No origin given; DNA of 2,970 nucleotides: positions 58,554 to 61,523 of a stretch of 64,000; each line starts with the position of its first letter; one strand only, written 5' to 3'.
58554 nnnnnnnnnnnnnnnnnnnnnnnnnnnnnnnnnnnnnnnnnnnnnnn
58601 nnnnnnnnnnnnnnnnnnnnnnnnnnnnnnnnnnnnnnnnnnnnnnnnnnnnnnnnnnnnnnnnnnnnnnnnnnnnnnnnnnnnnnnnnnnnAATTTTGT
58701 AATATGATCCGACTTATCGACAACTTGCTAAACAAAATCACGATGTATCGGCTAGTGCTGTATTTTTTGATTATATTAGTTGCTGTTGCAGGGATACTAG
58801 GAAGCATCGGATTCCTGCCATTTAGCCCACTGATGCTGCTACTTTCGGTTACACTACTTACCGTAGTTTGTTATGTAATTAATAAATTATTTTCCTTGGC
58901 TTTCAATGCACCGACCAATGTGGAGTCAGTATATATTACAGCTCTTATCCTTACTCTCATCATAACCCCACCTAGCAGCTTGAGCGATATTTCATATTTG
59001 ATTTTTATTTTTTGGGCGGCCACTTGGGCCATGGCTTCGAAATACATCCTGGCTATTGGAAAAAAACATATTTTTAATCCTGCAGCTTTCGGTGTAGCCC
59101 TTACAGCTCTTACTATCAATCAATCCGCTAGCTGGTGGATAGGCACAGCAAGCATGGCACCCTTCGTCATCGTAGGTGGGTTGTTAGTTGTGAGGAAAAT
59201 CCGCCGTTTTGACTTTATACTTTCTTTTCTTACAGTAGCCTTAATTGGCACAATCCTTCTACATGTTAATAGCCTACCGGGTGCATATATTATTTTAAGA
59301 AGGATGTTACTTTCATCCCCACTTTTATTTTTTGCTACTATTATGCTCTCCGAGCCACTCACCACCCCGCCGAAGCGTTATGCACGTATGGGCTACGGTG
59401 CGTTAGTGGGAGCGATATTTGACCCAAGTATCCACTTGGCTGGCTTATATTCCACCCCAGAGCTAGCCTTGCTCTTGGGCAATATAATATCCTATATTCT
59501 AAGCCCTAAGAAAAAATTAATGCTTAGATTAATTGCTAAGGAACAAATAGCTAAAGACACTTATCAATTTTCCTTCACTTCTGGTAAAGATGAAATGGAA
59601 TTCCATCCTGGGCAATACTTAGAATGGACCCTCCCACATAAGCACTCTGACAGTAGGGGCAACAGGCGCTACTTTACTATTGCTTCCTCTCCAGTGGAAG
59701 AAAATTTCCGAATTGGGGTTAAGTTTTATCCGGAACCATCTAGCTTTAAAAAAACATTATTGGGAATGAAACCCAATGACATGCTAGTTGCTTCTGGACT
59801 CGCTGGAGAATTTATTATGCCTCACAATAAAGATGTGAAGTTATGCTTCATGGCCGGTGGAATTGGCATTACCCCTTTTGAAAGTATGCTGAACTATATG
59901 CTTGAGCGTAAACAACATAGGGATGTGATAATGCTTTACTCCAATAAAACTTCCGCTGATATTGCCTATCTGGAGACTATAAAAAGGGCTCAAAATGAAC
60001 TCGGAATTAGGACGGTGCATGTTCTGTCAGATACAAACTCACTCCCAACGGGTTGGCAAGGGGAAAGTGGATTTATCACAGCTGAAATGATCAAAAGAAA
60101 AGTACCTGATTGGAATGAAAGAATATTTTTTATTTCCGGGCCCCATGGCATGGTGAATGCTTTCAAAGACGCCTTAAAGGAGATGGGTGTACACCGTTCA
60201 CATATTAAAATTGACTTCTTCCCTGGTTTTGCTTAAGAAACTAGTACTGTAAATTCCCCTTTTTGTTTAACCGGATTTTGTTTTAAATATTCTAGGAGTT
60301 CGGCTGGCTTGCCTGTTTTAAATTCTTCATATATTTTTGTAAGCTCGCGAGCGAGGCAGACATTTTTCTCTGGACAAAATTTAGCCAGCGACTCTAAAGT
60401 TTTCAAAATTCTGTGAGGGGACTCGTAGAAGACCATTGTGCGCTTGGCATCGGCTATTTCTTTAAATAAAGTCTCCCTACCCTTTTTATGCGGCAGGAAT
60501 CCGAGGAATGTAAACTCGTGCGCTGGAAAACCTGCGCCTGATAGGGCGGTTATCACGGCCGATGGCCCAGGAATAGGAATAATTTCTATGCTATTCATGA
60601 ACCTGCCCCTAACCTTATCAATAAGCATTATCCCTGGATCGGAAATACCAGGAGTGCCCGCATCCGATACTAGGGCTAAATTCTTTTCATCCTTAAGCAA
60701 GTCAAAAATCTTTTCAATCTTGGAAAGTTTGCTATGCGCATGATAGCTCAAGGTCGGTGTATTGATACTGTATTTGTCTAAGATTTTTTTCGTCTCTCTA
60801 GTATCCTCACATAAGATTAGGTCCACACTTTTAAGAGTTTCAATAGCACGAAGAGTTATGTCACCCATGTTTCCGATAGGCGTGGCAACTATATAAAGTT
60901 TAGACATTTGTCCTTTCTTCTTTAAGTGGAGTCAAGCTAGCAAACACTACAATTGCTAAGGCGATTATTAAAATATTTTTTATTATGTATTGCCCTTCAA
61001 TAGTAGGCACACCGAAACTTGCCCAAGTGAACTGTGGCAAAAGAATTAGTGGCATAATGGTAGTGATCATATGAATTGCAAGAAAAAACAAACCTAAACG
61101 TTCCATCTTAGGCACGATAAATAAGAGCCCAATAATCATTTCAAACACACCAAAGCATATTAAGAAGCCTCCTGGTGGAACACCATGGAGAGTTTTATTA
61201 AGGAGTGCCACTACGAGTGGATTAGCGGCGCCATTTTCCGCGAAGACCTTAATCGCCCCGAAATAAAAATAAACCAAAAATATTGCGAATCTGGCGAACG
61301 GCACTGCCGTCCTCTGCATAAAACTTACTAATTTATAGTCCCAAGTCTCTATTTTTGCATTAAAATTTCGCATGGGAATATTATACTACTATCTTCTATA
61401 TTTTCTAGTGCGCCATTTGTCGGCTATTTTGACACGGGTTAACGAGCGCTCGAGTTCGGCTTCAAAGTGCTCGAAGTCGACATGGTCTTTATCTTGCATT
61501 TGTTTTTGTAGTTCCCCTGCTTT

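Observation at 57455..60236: Compact extracytosolic flavinylation / electron-transfer module: FMN-binding protein (SGATYTS) + ApbE + RnfD/NqrB-like membrane domain fused to an FNR-type NAD(P)H oxidoreductase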

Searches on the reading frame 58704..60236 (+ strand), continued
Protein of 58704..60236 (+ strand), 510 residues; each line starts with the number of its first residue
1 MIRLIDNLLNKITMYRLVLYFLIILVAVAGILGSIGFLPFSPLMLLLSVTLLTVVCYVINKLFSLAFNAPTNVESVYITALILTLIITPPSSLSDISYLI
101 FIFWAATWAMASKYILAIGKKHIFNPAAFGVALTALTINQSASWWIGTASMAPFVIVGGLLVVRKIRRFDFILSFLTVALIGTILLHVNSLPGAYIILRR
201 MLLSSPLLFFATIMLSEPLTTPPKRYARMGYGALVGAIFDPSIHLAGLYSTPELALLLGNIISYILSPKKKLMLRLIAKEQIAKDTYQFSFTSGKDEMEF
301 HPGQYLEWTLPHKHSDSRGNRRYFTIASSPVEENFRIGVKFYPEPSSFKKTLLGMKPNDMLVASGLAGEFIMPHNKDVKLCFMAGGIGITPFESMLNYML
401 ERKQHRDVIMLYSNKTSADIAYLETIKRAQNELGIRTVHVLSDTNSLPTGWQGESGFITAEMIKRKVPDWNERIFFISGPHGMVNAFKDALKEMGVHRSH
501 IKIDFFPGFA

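Call 22: fold_search(model_id=the predicted structure, library=pdb)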
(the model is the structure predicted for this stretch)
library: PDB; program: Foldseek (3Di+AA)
matches with E <= 10: 1380; with E <= 0.001: 330
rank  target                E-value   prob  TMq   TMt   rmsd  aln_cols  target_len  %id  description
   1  1gvh                  7.4e-18  1.00  0.45  0.56   9.9       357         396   17  The X-ray structure of ferric Escherichia coli flavohemoglobin reveals an unespected geometry of the distal heme pocket (released 2002-08-06)
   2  6o0a                  1.0e-17  1.00  0.42  0.55  12.7       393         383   17  Crystal structure of flavohemoglobin from Malassezia yamatoensis with bound FAD and heme determined by iron SAD phasing (released 2019-03-06)
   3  5ogx                  1.9e-17  1.00  0.42  0.63   2.5       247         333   23  Crystal structure of Amycolatopsis cytochrome P450 reductase GcoB. (released 2018-07-04)
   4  4g1v                  3.4e-17  1.00  0.45  0.56  10.9       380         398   18  X-ray structure of yeast flavohemoglobin (released 2012-11-14)
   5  2r6h_D                1.0e-16  1.00  0.41  0.72   3.8       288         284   19  Crystal structure of the domain comprising the NAD binding and the FAD binding regions of the NADH:ubiquinone oxidored (released 2007-09-11)
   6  2r6h_A                2.4e-16  1.00  0.41  0.72   3.2       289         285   18  Crystal structure of the domain comprising the NAD binding and the FAD binding regions of the NADH:ubiquinone oxidored (released 2007-09-11)
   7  7qty                  2.4e-16  1.00  0.42  0.74   3.1       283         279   22  X-ray structure of FAD domain of NqrF of Klebsiella pneumoniae (released 2022-02-09)
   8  4g1b_A                2.6e-16  1.00  0.43  0.54  15.2       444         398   17  X-ray structure of yeast flavohemoglobin in complex with econazole (released 2012-11-14)
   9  2r6h_C                2.9e-16  1.00  0.41  0.70   3.9       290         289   19  Crystal structure of the domain comprising the NAD binding and the FAD binding regions of the NADH:ubiquinone oxidored (released 2007-09-11)
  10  4wqm                  4.1e-16  1.00  0.40  0.62   2.7       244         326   19  Structure of the toluene 4-monooxygenase NADH oxidoreductase T4moF, K270S K271S variant (released 2015-09-09)
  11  7qu3                  5.3e-16  1.00  0.42  0.74   3.0       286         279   19  X-ray structure of FAD domain of NqrF of Pseudomonas aeruginosa (released 2022-02-09)
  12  6mv1                  5.6e-16  1.00  0.40  0.57   3.2       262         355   21  2.15A resolution structure of the CS-b5R domains of human Ncb5or (NAD+ form) (released 2019-07-17)
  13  4eh1_A                9.7e-16  1.00  0.41  0.84   2.7       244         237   15  Crystal Structure of the Flavohem-like-FAD/NAD Binding Domain of Nitric Oxide Dioxygenase from Vibrio cholerae O1 biov (released 2012-04-25)
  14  8ad4_A                1.0e-15  1.00  0.42  0.73   3.4       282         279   19  X-ray structure of NqrF(129-408)of Vibrio cholerae in complex with NADH (released 2023-07-12)
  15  7tnv                  1.1e-15  1.00  0.41  0.75   3.7       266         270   22  Crystal Structure Of Human NADH-Cytochrome B5 Reductase T117S Mutant (released 2023-04-12)
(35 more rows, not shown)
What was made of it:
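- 59512..60236 (+): g3, C-terminal domain (aa ~270-510): cytoplasmic FNR-type FAD (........) and NAD(P)H (GGIGITP) binding module, with the stop codon. Foldseek hits to NqrF FAD domains, cytochrome b5 reductase and flavohemoglobin at E~1e-16 to 1e-18 (call 22).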

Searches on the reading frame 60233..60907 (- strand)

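Call 3: search_protein_families(library=pfam, proteins=[window:60233-60907:-], max_evalue=0.01)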
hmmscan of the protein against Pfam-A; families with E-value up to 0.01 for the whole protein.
window:60233-60907:- (224 aa): 1 family
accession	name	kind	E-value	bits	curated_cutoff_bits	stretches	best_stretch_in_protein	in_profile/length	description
PF00590.25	TP_methylase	-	1.4e-29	104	27.8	1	3-203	1-210/212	Tetrapyrrole (Corrin/Porphyrin) Methylases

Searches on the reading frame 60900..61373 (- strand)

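Call 3: search_protein_families(library=pfam, proteins=[window:60900-61373:-], max_evalue=0.01)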
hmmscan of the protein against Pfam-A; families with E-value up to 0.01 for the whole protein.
window:60900-61373:- (157 aa): 2 families
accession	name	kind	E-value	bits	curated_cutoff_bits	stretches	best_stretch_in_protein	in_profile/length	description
PF04224.18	DUF417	-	5e-07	29.9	27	1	74-145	90-168/175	Protein of unknown function, DUF417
PF07681.17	DoxX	-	0.0056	17.7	23.6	1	26-106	4-80/85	DoxX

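Call 4: search_protein_families(library=ncbifam, proteins=[window:60900-61373:-], max_evalue=0.01)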
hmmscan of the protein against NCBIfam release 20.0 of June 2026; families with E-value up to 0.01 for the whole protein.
window:60900-61373:- (157 aa): 1 family
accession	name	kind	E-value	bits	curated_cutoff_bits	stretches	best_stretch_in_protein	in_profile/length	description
NF040476.1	chlor_memb_RclC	equivalog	0.0058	16.5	275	0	13-47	8-43/190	reactive chlorine resistance membrane protein RclC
